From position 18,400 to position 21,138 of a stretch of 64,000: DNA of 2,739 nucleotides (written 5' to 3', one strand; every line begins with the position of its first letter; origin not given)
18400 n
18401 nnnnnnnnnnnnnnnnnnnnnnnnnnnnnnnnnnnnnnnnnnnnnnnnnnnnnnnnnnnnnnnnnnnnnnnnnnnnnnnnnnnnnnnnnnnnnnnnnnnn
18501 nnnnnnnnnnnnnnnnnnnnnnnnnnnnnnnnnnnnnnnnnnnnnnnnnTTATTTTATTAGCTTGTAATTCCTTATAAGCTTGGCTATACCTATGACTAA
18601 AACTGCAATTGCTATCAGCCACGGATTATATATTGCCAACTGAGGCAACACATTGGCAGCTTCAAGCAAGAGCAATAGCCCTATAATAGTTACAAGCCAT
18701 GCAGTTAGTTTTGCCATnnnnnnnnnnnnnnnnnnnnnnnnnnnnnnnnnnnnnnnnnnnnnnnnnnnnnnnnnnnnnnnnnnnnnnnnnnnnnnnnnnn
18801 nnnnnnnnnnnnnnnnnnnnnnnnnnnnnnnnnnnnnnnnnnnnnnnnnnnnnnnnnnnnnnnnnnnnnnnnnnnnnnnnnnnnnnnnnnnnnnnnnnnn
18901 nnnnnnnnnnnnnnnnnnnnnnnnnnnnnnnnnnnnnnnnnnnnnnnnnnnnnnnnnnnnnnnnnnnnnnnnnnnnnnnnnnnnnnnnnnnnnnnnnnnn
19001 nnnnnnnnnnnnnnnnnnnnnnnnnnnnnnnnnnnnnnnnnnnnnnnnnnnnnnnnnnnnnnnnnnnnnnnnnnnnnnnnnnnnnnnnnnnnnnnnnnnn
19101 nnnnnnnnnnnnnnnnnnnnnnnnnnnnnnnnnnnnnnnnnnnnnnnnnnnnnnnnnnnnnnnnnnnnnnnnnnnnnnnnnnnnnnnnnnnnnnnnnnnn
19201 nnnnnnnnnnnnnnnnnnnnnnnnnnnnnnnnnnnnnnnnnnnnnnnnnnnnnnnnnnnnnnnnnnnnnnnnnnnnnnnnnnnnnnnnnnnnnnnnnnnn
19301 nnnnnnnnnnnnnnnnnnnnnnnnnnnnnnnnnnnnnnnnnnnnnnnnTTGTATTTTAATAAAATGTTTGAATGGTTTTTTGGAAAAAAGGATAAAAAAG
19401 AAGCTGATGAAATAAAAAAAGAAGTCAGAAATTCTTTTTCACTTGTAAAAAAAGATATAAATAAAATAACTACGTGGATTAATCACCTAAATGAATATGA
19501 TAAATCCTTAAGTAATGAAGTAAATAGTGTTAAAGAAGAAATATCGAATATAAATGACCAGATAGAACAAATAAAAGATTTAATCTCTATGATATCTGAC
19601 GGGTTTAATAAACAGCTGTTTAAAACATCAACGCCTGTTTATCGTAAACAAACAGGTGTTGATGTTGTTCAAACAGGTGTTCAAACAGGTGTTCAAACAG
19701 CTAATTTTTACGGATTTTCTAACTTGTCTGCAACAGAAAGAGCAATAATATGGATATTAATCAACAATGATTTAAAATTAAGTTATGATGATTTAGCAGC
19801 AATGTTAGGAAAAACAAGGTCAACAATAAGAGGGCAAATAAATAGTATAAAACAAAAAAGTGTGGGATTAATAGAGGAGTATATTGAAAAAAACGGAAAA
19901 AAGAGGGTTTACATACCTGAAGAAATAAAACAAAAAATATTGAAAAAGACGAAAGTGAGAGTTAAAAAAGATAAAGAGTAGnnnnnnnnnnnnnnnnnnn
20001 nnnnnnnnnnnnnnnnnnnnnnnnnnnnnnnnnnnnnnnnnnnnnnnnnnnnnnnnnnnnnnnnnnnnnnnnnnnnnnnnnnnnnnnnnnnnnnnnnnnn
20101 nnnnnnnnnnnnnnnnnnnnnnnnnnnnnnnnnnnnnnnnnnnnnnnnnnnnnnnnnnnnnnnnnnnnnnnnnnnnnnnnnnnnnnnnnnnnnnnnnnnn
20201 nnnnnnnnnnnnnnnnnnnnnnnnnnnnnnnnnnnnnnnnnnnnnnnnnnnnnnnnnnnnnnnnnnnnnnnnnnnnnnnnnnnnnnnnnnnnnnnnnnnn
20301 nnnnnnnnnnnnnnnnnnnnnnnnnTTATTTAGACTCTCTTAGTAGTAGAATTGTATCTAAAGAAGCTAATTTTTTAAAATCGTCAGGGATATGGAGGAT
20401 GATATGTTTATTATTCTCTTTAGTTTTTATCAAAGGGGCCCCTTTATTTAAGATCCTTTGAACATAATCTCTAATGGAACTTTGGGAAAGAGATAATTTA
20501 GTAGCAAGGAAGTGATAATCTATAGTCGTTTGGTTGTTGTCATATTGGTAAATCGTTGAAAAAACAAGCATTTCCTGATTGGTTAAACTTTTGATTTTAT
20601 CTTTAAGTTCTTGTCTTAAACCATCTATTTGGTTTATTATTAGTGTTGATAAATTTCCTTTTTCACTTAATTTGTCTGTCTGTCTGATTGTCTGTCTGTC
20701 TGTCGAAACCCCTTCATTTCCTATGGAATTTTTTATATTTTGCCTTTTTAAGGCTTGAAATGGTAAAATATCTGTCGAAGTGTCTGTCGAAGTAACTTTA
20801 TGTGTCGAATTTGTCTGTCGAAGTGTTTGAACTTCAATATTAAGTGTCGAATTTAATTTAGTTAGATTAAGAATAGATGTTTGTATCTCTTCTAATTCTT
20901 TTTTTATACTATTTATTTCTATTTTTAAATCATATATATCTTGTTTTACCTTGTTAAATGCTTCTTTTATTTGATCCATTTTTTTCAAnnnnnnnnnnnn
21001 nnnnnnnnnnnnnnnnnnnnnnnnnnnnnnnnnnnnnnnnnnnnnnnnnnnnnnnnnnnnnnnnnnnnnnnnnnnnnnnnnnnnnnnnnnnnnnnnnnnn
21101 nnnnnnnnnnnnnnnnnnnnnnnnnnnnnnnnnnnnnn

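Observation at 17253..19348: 2.1-kb stretch with no ORF >=60 aa on either strand in an otherwise compact genome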

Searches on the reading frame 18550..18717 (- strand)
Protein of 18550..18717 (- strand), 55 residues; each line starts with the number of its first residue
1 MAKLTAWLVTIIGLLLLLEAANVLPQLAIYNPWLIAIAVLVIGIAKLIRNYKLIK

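Call 11: search_protein_families(library=pfam, proteins=[window:18550-18717:-], max_evalue=0.1)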
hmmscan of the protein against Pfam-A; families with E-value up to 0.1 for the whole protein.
window:18550-18717:- (55 aa): 0 families

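Call 42: search_protein_families(library=ncbifam, proteins=[window:18550-18717:-], max_evalue=0.01)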
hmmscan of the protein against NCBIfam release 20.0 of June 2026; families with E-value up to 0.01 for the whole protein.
window:18550-18717:- (55 aa): 0 families

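Call 54: find_homologous_proteins(query=window:18550-18717:-, max_evalue=0.001)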
Query window:18550-18717:- (55 aa): 232 proteins with E <= 0.001 among 233 candidates; the best 120 are listed.
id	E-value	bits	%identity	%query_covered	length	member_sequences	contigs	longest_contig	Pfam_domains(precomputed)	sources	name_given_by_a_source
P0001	8.6e-24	99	100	100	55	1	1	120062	-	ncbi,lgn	ncbi:MAG: hypothetical protein QXI33_00415 [Candidatus Pacearchaeota archaeon]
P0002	2.3e-19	86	85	100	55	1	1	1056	-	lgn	-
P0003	2.2e-18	83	82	100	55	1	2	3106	-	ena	-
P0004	1.7e-17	80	80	100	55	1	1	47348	-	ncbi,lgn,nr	ncbi:hypothetical protein HYW74_03615 [Candidatus Pacearchaeota archaeon]|nr:hypothetical protein [C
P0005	4.8e-17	78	80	100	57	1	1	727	-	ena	-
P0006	5.0e-17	78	80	100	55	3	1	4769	-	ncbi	-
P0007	6.8e-17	78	78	100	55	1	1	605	-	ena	-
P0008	1.7e-16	77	78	100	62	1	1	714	-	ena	-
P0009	2.1e-16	76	78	100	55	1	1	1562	-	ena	-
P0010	2.7e-16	76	76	100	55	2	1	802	-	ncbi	-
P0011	4.3e-16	75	76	100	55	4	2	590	-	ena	-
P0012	4.8e-16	75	75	100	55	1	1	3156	-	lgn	-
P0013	1.5e-15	74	78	100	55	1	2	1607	-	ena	-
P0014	2.4e-15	73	76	100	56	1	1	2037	-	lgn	-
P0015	2.9e-15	73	77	96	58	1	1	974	-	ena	-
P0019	1.4e-14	71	72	96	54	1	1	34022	-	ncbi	-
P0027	5.3e-14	69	77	95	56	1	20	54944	-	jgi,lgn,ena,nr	nr:hypothetical protein [uncultured archaeon]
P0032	2.1e-13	67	75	95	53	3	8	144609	-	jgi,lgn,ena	-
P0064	2.9e-11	60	71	100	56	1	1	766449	-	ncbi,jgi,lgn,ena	ncbi:MAG: hypothetical protein WC413_04160 [Candidatus Nanoarchaeia archaeon]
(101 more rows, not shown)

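Call 55: find_encoding_contigs(protein=P0003, flank=5000, max_places=4)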
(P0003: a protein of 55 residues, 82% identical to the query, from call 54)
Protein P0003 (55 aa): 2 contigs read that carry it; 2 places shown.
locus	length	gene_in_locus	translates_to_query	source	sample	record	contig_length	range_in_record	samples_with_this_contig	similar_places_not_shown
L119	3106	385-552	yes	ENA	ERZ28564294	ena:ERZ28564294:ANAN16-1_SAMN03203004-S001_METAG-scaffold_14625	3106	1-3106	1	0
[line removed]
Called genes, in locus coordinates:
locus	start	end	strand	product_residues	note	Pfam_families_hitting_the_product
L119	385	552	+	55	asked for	-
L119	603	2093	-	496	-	PF00370:FGGY_N, PF02782:FGGY_C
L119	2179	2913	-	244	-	PF27507:DjlA_TM (weak), PF05099:TerB, PF00226:DnaJ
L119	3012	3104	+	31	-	?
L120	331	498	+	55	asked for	-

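Call 56: find_encoding_contigs(protein=P0006, flank=5000, max_places=4)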
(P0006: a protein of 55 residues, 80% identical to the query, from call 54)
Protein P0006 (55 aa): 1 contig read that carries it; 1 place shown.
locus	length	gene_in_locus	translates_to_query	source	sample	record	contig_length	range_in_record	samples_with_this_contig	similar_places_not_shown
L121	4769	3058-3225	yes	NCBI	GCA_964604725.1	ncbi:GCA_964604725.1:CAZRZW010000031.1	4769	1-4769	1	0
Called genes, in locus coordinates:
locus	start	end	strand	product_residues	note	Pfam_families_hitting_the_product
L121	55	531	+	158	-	-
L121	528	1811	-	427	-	-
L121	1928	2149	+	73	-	-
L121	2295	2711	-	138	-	-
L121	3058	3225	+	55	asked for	-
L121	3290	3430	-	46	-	-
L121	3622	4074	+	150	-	PF05014:Nuc_deoxyrib_tr, PF15891:Nuc_deoxyri_tr2 (faint)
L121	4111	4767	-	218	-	?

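Call 57: find_encoding_contigs(protein=P0002, flank=5000, max_places=4)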
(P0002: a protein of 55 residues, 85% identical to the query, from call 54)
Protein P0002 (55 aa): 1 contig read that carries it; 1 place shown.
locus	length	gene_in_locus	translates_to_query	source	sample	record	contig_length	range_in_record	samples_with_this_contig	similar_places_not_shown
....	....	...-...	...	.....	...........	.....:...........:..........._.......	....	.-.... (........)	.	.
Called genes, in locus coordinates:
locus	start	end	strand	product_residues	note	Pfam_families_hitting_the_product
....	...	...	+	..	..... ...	-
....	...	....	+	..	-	?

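Call 88: find_encoding_contigs(protein=P0027, flank=1200, max_places=6)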
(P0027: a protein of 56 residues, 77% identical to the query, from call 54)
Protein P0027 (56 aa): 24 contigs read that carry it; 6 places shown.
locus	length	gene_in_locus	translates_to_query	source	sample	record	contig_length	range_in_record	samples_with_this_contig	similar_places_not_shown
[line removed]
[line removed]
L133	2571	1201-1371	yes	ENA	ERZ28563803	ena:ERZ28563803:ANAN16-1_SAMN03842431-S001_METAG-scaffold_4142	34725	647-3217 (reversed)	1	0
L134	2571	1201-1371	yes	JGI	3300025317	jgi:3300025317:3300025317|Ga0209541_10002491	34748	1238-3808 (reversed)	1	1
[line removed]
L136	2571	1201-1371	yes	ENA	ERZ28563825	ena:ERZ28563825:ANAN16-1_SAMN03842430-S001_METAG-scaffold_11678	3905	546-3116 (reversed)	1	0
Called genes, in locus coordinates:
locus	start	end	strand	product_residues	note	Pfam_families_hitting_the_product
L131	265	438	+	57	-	PF04070:DUF378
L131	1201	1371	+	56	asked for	-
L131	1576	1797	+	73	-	-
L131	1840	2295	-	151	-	-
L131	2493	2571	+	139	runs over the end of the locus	?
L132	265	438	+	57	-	PF04070:DUF378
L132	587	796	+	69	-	-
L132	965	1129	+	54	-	PF11295:DUF3096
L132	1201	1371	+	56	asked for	-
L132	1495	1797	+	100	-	-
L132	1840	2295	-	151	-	-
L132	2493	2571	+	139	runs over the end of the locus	?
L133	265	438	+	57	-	PF04070:DUF378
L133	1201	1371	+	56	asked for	-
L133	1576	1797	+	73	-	-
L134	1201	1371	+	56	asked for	-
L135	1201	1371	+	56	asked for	-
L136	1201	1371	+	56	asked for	-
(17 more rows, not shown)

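Call 89: find_encoding_contigs(protein=P0032, flank=1200, max_places=4)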
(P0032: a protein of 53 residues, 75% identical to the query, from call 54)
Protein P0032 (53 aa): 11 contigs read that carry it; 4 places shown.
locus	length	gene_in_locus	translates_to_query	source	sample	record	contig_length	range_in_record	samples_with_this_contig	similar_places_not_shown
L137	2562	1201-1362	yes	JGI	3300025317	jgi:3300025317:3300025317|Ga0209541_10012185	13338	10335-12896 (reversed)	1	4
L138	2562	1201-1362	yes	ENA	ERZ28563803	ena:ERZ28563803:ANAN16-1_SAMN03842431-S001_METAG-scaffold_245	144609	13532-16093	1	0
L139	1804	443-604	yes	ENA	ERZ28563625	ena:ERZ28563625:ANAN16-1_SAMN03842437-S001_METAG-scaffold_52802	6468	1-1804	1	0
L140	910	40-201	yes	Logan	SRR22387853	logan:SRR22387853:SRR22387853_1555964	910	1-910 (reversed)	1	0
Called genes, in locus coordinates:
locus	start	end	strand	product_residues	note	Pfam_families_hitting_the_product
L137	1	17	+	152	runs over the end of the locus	?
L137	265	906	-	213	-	-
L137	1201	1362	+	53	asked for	-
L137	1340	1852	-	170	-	-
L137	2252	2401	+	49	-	-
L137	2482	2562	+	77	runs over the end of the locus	-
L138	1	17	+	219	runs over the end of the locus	-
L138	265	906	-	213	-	-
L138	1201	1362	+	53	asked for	-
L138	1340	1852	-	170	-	-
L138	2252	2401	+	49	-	-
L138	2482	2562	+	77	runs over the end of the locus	-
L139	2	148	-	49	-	?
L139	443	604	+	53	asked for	-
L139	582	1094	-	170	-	-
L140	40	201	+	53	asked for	-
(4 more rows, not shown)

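Call 90: find_encoding_contigs(protein=P0019, flank=1200, max_places=3)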
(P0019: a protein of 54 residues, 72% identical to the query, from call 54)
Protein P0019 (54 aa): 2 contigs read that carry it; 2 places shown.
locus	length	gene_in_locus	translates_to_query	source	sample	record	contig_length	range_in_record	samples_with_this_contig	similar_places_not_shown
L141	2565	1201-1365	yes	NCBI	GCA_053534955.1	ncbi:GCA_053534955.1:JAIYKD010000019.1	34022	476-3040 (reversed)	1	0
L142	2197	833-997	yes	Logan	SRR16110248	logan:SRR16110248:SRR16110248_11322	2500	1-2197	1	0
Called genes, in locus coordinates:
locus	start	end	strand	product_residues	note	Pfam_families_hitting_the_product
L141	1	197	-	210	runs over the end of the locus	-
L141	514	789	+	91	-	-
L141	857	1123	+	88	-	-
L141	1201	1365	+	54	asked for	-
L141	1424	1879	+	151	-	-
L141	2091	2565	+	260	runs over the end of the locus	PF00239:Resolvase, PF07508:Recombinase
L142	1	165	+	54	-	?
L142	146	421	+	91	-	-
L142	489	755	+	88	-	-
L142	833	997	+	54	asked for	-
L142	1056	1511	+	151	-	-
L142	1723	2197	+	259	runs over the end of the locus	?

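Call 91: find_encoding_contigs(protein=P0064, flank=1200, max_places=3)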
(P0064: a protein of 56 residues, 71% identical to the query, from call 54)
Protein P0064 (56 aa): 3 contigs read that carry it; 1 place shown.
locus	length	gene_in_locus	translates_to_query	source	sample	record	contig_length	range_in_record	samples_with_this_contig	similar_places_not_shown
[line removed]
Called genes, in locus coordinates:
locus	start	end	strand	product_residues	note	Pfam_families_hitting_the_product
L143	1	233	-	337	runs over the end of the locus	PF02457:DAC, PF10635:DisA-linker, PF12826:HHH_2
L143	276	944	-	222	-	-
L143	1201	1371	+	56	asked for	-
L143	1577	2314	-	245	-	PF01022:HTH_5 (faint), PF01978:TrmB, PF08221:HTH_9 (faint)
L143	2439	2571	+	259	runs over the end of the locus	-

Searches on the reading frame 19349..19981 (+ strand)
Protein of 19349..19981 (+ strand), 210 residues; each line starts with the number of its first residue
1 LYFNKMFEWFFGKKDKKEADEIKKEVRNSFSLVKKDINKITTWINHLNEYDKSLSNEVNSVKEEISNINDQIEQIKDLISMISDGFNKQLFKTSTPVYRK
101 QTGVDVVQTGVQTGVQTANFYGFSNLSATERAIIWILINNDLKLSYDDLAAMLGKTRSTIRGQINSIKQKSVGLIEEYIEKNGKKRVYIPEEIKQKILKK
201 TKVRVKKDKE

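Call 11: search_protein_families(library=pfam, proteins=[window:19349-19981:+], max_evalue=0.1)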
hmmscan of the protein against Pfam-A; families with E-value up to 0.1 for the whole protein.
window:19349-19981:+ (210 aa): 23 families
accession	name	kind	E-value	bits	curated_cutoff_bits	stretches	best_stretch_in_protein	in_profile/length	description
PF08279.18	HTH_11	-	1e-05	25.7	25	1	130-171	2-43/55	HTH domain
PF07889.17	DUF1664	-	0.0015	19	34.6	1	18-82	49-113/124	Protein of unknown function (DUF1664)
PF00015.26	MCPsignal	-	0.0026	18.1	34.6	1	20-89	85-154/172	Methyl-accepting chemotaxis protein (MCP) signalling domain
PF11932.13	DUF3450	-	0.003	17.3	32.6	1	16-81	39-104/241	Protein of unknown function (DUF3450)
PF13412.12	HTH_24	-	0.005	16.8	21.9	1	127-164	2-38/48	Winged helix-turn-helix DNA-binding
PF06419.17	COG6_N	-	0.0062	17.1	27.4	1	21-76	26-81/114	Conserved oligomeric complex COG6, N-terminal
PF13730.12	HTH_36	-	0.0069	16.6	25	0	125-170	2-52/55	Helix-turn-helix domain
PF11727.13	ISG65-75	-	0.0069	16.1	25.1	1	16-88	49-121/281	Invariant surface glycoprotein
PF04740.18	LXG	-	0.0077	16.6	26.5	1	34-80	148-194/202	LXG domain of WXG superfamily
PF05478.16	Prominin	-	0.0077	14.8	34.3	1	27-185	245-400/799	Prominin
PF20663.3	COG4_N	-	0.0078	16.7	27.3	1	26-80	7-61/107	Conserved oligomeric Golgi complex subunit 4, N-terminal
PF08317.16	Spc7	-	0.0081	16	34.5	1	20-76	139-195/196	Spc7 kinetochore protein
PF08280.17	HTH_Mga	-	0.0093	16.4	23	0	133-168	10-44/59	M protein trans-acting positive regulator (MGA) HTH domain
PF04513.17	Baculo_PEP_C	-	0.012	16.2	38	1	26-77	58-106/140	Baculovirus polyhedron envelope protein, PEP, C terminus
PF06009.19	Laminin_II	-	0.014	15.8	33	1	19-79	50-106/138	Laminin Domain II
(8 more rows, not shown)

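Call 25: find_related_loci(query=window:19349-19981:+, collection=metagenome_contigs, flank=10000)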
Query window:19349-19981:+ (210 aa) in metagenome_contigs; peptide patterns used: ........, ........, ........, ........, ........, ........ (x = any residue, [..] = any of these).
600 stretches matched a pattern (row limit reached: there are more); 265 encode a relative of the query (tblastn E <= 1e-3); the best 80 are kept; 80 distinct loci.
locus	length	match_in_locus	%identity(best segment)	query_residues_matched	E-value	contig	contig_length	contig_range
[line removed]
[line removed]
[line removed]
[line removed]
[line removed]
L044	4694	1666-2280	63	3-207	5e-86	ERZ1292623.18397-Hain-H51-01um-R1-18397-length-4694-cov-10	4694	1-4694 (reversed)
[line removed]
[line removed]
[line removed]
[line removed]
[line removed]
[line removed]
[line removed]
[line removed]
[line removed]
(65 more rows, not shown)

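Call 42: search_protein_families(library=ncbifam, proteins=[window:19349-19981:+], max_evalue=0.01)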
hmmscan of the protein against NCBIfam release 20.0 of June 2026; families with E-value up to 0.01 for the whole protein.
window:19349-19981:+ (210 aa): 8 families
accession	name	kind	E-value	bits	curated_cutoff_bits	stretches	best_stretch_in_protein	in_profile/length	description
NF053606.1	Sta1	subfamily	2.3e-06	27.6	80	1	125-198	17-94/100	Sta1 family transcriptional regulator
NF047388.1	SA1320_fam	subfamily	0.00071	18.1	230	1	20-87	497-566/644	SA1320 family protein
NF040939.2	trans_reg_lrs14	equivalog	0.0017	18.3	90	1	125-197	18-95/103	Lrs14 family HTH-type transcriptional regulator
NF045487.1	ASRP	equivalog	0.0022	16.7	300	1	20-94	203-282/593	archaea-specific SMC-related protein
NF038218.1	IcmG_DotF_IVB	equivalog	0.0048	16.6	200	1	32-90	121-179/266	type IVB secretion system protein IcmG/DotF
TIGR03879.1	near_KaiC_dom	domain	0.0057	17.1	65.1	0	131-197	23-84/91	probable regulatory domain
NF040788.1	S-lay_SlaB_Mtsph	equivalog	0.0059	15.6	700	1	24-86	311-373/416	S-layer protein SlaB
NF049873.2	cytotoxin_MakE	exception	0.0066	15.5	360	1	6-83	92-169/352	alpha-pore-forming cytotoxin subunit MakE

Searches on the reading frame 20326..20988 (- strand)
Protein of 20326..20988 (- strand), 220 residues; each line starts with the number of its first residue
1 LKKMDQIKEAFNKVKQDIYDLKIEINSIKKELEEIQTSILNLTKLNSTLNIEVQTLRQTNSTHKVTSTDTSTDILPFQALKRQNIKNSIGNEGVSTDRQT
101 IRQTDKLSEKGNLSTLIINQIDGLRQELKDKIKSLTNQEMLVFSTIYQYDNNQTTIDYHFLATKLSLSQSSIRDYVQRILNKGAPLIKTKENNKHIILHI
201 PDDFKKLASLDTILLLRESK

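Call 11: search_protein_families(library=pfam, proteins=[window:20326-20988:-], max_evalue=0.1)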
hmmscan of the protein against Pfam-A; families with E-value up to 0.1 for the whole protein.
window:20326-20988:- (220 aa): 14 families
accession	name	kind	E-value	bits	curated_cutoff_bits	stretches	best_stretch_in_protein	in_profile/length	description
PF03920.20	TLE_N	-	7.3e-05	23.6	32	1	3-83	8-84/118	Groucho/TLE N-terminal Q-rich domain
PF07989.16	Cnn_1N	-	0.00043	20.9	28.5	1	9-70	7-69/74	Centrosomin N-terminal motif 1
PF08784.17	RPA_C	-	0.0048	18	22.6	1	125-183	38-97/106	Replication protein A C terminal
PF08279.18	HTH_11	-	0.0092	16.3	25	1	151-190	11-50/55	HTH domain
PF21984.2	DnaD_N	-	0.011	16.3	27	1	134-197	13-77/101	DnaD N-terminal domain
PF10473.14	CENP-F_leu_zip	-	0.016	15.7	34.5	1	2-61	59-118/140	Leucine-rich repeats of kinetochore protein Cenp-F/LEK1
PF15222.11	KAR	-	0.019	15.7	27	1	23-96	4-77/105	Kidney androgen-regulated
PF11473.13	B2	-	0.026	14.8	25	0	8-42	28-62/73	RNA binding protein B2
PF06156.18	YabA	-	0.041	14.9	30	0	14-72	6-64/103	Initiation control protein YabA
PF07926.17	TPR_MLP1_2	-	0.041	14.3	36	1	1-39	56-94/129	TPR/MLP1/MLP2-like protein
PF06419.17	COG6_N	-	0.045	14.3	27.4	0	81-156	12-87/114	Conserved oligomeric complex COG6, N-terminal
PF13730.12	HTH_36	-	0.045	14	25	1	135-176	3-46/55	Helix-turn-helix domain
PF24307.1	DUF7486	-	0.055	13.4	27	1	19-129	22-129/154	Family of unknown function (DUF7486)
PF20492.3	ERM_helical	-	0.088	13.3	40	1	1-66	12-77/120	Ezrin/radixin/moesin, alpha-helical domain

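Call 42: search_protein_families(library=ncbifam, proteins=[window:20326-20988:-], max_evalue=0.01)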
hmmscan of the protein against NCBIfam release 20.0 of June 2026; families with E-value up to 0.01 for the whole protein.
window:20326-20988:- (220 aa): 1 family
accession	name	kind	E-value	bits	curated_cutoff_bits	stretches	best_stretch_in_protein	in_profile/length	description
TIGR02169.1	SMC_prok_A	equivalog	0.0027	15.4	729.4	1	2-178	841-1012/1165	chromosome segregation protein SMC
